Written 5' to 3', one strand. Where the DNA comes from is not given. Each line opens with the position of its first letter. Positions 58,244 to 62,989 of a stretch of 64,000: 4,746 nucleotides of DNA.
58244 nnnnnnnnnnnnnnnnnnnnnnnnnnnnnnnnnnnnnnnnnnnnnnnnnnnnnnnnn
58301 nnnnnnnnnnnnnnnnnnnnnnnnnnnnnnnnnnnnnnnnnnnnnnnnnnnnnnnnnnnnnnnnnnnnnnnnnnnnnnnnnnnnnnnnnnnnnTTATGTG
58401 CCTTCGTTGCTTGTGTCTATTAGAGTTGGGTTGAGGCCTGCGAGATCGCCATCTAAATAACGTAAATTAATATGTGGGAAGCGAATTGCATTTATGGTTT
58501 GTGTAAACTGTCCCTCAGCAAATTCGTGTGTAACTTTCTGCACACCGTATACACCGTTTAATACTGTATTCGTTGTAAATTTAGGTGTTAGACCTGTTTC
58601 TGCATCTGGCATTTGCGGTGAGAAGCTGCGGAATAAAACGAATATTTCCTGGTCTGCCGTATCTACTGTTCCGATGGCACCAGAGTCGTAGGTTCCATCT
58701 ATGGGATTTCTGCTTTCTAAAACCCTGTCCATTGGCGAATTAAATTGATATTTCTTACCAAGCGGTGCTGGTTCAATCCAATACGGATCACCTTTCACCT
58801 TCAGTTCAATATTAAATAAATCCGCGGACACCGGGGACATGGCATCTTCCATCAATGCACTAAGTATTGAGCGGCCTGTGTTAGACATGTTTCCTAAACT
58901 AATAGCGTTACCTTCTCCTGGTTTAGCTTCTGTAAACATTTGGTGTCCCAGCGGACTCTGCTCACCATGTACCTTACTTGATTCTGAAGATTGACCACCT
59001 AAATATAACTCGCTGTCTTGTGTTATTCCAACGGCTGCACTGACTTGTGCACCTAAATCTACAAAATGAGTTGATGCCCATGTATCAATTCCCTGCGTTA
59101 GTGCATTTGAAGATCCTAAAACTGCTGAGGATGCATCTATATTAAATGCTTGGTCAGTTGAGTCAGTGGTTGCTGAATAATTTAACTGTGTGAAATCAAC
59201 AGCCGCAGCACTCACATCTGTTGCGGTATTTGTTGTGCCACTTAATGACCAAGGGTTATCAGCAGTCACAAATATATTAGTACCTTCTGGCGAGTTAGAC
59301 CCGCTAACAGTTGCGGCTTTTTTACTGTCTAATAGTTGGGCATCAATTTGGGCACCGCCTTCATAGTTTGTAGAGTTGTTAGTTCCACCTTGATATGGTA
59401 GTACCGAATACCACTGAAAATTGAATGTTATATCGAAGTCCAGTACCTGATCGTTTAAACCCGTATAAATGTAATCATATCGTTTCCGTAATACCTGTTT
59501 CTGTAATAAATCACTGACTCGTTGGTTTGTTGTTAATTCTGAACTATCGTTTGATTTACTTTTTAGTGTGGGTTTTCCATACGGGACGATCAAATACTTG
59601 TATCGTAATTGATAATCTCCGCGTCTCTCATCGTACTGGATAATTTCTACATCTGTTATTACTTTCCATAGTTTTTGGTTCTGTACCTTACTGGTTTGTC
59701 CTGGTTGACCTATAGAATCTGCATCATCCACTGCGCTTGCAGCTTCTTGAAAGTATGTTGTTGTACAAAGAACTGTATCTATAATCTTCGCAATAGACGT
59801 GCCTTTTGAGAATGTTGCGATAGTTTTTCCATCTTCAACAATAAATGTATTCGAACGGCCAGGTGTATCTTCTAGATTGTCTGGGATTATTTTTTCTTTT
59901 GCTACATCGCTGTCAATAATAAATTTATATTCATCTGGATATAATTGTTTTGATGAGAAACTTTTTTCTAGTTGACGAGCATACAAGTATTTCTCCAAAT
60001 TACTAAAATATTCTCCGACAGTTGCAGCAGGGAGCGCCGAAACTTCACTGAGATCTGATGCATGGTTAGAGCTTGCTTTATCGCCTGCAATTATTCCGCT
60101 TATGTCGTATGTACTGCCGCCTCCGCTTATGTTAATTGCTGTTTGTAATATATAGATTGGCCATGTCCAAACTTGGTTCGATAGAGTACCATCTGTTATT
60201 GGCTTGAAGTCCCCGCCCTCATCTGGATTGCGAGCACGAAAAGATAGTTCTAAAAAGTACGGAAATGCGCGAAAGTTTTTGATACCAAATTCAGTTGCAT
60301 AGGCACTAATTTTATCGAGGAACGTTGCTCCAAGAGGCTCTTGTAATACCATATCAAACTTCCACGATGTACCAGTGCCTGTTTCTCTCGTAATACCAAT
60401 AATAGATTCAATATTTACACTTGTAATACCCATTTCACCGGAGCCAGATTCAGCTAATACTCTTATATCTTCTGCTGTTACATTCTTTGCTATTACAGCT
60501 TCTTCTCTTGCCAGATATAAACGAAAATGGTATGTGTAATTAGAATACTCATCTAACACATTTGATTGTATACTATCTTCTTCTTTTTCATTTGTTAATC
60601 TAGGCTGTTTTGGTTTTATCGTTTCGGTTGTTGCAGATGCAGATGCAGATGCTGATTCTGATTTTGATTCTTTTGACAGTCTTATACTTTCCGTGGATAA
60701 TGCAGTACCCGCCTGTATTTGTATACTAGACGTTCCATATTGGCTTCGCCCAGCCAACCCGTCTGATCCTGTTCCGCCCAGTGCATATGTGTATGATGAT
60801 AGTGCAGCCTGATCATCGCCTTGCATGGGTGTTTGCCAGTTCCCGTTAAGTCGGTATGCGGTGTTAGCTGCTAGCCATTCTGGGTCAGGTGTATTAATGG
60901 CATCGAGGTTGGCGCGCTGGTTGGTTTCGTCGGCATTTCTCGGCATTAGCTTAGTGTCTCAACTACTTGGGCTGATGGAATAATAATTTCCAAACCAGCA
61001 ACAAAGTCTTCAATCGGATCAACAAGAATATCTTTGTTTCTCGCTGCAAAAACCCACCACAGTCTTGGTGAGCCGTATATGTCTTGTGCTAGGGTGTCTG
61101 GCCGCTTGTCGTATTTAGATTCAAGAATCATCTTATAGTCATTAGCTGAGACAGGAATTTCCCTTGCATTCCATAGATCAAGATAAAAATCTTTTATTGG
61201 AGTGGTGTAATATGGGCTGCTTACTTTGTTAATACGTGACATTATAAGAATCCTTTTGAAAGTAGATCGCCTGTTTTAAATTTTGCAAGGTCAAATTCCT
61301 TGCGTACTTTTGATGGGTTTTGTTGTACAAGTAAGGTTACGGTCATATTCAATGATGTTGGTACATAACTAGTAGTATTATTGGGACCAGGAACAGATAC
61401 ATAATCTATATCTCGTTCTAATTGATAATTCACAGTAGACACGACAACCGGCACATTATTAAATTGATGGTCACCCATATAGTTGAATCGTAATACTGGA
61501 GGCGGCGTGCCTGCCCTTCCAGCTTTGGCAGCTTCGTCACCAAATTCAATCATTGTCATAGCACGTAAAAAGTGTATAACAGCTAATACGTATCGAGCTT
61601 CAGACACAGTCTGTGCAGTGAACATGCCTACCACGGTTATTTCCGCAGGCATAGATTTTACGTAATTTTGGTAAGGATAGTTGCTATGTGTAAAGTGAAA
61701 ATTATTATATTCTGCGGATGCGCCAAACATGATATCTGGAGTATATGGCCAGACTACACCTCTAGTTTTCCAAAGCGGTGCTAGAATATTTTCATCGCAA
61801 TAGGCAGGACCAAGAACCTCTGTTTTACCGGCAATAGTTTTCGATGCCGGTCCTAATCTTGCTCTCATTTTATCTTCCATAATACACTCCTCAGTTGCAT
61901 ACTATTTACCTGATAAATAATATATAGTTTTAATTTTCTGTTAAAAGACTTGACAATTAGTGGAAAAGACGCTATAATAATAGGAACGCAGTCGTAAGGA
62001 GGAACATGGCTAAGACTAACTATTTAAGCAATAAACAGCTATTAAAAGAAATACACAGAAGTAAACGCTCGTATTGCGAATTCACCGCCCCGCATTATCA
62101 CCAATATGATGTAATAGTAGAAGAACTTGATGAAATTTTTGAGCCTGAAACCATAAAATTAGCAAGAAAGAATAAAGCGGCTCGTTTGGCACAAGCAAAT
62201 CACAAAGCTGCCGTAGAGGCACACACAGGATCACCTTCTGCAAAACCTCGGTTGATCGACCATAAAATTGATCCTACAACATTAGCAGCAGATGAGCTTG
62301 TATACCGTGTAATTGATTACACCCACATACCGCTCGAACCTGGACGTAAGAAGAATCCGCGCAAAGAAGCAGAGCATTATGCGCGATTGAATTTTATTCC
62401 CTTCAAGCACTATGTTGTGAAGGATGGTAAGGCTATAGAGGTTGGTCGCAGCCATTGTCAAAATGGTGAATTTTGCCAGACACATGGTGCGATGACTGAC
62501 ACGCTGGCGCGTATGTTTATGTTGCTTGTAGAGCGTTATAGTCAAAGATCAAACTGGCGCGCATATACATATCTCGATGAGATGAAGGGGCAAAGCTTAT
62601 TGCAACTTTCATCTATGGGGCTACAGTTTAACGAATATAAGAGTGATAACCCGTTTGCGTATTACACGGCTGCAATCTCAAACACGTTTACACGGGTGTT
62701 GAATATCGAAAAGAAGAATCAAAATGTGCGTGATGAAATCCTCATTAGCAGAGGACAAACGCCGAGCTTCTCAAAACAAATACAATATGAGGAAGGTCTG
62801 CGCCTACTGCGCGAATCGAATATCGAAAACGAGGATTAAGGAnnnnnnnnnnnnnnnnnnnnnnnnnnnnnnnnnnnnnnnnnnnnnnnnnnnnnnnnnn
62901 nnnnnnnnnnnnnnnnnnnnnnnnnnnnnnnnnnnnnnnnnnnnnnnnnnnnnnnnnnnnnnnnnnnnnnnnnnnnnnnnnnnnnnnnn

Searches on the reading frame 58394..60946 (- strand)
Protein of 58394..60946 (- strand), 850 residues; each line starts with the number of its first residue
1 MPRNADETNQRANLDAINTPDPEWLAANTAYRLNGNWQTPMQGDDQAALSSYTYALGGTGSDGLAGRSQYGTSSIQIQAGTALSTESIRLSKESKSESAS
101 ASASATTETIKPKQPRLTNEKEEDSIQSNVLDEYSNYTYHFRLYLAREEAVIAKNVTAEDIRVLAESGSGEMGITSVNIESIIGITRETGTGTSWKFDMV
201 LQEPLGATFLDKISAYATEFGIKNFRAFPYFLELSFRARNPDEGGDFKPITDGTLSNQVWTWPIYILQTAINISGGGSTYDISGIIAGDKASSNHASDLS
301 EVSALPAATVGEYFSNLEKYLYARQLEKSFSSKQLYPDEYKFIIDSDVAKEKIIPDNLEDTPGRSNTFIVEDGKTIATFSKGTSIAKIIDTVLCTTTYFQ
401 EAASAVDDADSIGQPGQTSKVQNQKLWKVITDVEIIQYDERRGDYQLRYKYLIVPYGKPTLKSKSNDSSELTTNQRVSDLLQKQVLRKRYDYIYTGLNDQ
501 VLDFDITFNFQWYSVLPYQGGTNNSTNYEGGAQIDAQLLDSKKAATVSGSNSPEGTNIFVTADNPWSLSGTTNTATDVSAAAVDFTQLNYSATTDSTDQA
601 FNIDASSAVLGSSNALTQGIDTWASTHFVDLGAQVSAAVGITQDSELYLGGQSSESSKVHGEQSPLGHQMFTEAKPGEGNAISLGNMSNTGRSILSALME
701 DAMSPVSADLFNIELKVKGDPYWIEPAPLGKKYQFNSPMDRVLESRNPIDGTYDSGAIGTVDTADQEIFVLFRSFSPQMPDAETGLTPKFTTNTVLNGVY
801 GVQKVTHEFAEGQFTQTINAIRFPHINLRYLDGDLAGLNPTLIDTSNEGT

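Call 7: search_protein_families(library=phrogs, proteins=[window:58394-60946:-], max_evalue=1)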
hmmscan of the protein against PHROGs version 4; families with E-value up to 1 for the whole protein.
window:58394-60946:- (850 aa): 3 families
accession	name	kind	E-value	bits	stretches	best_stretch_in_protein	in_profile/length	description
phrog_11190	-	head and packaging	1.9e-45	156.4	2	127-527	83-483/753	virion structural protein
phrog_45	-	tail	0.012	15.8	1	491-583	231-311/350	tail tube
phrog_16484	-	unknown function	0.15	13.4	1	671-695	33-57/64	-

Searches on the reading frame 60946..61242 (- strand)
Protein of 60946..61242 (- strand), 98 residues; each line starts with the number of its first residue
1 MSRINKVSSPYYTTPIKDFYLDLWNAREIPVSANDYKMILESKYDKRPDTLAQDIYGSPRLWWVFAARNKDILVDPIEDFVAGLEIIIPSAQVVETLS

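Call 63: search_protein_families(library=phrogs, proteins=[window:60946-61242:-], max_evalue=0.001)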
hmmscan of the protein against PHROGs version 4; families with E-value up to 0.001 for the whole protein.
window:60946-61242:- (98 aa): 2 families
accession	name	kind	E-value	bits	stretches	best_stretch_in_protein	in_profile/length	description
phrog_7145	-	tail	2.9e-23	83.1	1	7-96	10-99/108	baseplate wedge subunit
phrog_232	-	tail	1.7e-05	25.7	1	45-80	55-88/296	baseplate wedge subunit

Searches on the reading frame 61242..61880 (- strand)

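Call 63: search_protein_families(library=phrogs, proteins=[window:61242-61880:-], max_evalue=0.001)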
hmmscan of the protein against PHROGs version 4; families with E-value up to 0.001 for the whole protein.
window:61242-61880:- (212 aa): 1 family
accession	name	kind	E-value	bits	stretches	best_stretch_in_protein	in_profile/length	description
phrog_12050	-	head and packaging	2.7e-49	169.7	1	28-211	290-505/507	virion structural protein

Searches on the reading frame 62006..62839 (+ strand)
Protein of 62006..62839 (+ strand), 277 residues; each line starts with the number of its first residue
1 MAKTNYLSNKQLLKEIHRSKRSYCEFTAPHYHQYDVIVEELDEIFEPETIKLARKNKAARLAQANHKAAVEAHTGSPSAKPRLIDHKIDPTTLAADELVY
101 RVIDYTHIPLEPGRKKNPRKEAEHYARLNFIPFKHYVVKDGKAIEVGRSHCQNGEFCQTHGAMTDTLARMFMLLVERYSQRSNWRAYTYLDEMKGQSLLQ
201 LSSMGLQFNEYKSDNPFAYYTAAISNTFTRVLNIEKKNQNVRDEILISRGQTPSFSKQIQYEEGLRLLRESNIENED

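Call 63: search_protein_families(library=phrogs, proteins=[window:62006-62839:+], max_evalue=0.001)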
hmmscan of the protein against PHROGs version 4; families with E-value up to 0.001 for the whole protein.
window:62006-62839:+ (277 aa): 2 families
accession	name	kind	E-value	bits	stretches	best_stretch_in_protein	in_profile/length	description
phrog_12791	-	transcription regulation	1.7e-77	261.4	1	2-264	5-275/286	sigma factor for late transcription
phrog_234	-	transcription regulation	1.8e-20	74.8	1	159-259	36-136/181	late sigma transcription factor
